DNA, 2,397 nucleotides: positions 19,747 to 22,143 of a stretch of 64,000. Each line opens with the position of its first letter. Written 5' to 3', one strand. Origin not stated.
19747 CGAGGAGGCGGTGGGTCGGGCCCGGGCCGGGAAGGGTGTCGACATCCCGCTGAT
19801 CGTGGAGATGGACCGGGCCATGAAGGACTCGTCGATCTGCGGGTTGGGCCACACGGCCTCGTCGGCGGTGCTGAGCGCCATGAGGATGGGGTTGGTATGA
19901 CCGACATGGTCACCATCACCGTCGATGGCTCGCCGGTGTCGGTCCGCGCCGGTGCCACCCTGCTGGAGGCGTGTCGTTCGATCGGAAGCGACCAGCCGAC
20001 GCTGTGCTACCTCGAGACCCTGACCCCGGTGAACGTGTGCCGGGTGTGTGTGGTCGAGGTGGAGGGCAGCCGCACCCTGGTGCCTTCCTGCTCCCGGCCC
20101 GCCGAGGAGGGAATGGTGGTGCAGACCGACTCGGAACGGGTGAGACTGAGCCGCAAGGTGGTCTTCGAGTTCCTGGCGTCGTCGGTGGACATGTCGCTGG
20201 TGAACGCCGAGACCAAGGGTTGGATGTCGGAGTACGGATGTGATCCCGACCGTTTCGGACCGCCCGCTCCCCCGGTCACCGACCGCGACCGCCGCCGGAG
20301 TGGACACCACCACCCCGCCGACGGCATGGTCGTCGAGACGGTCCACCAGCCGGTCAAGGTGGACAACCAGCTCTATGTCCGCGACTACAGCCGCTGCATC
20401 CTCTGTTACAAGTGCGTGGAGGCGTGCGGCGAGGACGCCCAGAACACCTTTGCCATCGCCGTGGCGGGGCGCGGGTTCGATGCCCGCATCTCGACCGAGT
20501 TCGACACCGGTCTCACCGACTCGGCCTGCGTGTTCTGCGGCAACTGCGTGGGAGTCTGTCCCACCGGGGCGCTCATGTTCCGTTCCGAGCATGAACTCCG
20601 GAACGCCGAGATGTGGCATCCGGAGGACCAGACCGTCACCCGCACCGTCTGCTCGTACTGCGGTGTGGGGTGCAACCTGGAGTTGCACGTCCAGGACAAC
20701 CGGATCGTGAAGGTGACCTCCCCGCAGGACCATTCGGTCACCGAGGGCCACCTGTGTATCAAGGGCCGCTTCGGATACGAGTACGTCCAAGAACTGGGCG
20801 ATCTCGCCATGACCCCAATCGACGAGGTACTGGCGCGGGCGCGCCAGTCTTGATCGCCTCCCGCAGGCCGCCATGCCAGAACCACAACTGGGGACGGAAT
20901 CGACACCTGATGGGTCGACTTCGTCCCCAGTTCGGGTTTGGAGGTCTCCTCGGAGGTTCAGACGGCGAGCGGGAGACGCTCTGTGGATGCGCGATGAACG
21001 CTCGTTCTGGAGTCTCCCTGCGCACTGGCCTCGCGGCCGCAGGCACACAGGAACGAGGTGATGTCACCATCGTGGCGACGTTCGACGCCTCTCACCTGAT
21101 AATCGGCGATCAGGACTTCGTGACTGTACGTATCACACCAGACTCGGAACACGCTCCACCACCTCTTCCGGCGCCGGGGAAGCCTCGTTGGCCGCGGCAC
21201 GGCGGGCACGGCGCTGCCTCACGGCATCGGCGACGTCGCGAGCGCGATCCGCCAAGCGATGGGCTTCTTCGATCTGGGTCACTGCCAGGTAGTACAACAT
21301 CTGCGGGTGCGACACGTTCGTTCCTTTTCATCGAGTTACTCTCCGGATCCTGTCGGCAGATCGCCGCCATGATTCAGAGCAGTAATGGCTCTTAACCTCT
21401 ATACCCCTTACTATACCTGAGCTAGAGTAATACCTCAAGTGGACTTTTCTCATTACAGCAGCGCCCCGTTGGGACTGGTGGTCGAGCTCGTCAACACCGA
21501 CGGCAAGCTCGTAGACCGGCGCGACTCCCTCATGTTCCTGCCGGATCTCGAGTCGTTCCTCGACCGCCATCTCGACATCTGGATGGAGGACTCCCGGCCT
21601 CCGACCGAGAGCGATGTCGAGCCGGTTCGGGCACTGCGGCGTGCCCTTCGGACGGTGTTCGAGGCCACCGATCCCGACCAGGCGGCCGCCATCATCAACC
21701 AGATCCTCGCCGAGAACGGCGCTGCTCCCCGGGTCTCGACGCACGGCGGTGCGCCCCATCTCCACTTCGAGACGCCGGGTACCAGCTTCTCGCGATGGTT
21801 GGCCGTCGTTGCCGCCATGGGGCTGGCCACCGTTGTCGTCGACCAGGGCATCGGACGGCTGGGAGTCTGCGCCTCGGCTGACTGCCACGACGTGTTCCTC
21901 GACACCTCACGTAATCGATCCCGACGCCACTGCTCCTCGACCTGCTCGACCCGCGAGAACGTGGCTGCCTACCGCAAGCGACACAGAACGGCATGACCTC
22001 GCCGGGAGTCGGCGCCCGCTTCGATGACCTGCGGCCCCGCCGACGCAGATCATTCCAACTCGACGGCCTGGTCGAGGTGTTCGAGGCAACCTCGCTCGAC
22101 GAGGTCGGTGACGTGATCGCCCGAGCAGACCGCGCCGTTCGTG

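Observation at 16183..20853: NAD-type formate dehydrogenase operon with the alpha subunit split into two genes in circularly permuted order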

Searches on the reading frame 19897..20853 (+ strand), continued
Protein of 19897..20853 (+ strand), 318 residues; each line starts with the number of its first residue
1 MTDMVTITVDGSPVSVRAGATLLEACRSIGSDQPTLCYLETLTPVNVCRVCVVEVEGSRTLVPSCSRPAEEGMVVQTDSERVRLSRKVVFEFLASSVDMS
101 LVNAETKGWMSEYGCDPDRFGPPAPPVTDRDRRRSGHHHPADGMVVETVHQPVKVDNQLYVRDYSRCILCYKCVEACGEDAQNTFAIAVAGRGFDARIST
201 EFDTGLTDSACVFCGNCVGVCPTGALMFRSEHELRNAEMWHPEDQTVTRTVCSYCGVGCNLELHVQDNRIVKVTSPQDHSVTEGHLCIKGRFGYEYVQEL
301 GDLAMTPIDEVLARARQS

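Call 83: search_protein_families(library=pfam, proteins=[L059:10024-12210:+, L067:342-1694:+, L075:5709-6440:-, L001:14565-16940:-, L050:12140-14101:+, L047:12445-14430:-, L021:6324-7523:-, L067:11322-12101:-, L035:9544-10416:+, L067:8842-9609:+], max_evalue=0.00001)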
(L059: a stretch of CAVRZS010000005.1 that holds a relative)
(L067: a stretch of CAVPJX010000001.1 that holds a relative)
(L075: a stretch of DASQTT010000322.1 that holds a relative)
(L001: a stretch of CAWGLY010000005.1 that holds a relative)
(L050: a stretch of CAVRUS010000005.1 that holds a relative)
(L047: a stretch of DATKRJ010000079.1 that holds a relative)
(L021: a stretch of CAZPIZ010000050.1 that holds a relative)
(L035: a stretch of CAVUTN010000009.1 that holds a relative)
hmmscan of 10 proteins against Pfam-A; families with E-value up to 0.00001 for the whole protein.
L059:10024-12210:+ (729 aa): 1 family
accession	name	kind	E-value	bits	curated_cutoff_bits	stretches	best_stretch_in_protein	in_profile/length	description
PF01243.27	PNPOx_N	-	6e-09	36.8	28.1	1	596-688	2-75/120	Pyridoxamine 5'-phosphate oxidase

L067:342-1694:+ (451 aa): 1 family
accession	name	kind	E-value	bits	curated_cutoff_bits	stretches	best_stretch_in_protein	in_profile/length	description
PF02634.21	FdhD-NarQ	-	1.2e-63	215.4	27.2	1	204-449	1-236/237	FdhD/NarQ family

L075:5709-6440:- (244 aa): 0 families

L001:14565-16940:- (792 aa): 4 families
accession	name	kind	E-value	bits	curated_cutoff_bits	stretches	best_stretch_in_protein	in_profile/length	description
PF01571.26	GCV_T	-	2.5e-70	237.1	25.6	1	384-662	2-253/255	Aminomethyltransferase folate-binding domain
PF01266.30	DAO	-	3e-39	136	27.9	1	1-323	34-353/353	FAD dependent oxidoreductase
PF16350.10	FAO_M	-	1.6e-16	60.6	27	1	326-381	1-56/56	FAD dependent oxidoreductase central domain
PF08669.17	GCV_T_C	-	5.6e-09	36.2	25.9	1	713-775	13-74/80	Glycine cleavage T-protein C-terminal barrel domain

L050:12140-14101:+ (654 aa): 0 families

L047:12445-14430:- (662 aa): 2 families
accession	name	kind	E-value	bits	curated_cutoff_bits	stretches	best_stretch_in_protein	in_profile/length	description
PF00664.28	ABC_membrane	-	4.1e-40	138.6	28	1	106-358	28-272/274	ABC transporter transmembrane region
PF00005.33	ABC_tran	-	5.5e-30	105.2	25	1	422-571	1-137/137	ABC transporter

L021:6324-7523:- (400 aa): 1 family
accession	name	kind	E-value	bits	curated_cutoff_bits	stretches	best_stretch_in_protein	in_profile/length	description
PF00296.26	Bac_luciferase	-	3.5e-46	158.4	27.9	1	134-364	27-236/314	Luciferase-like monooxygenase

L067:11322-12101:- (260 aa): 0 families

L035:9544-10416:+ (291 aa): 1 family
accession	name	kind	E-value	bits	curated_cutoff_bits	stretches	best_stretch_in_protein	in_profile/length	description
PF00753.33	Lactamase_B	-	1.6e-16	61.3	22.7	1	61-227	3-161/196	Metallo-beta-lactamase superfamily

L067:8842-9609:+ (256 aa): 1 family
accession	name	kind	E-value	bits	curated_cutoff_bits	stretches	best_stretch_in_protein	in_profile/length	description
PF12804.13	NTP_transf_3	-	2.4e-30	106.3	27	1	56-225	1-158/160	MobA-like NTP transferase domain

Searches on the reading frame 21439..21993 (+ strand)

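Call 8: search_protein_families(library=pfam, proteins=[window:21439-21993:+])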
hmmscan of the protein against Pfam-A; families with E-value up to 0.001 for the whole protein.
window:21439-21993:+ (185 aa): 2 families
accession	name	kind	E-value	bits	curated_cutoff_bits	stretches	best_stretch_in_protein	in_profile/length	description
PF11706.13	zf-CGNR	-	1.7e-15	56.9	24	1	140-182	1-44/44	CGNR zinc finger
PF07336.16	ABATE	-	4.5e-13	50.4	24.4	1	13-134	3-128/130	Putative stress-induced transcription regulator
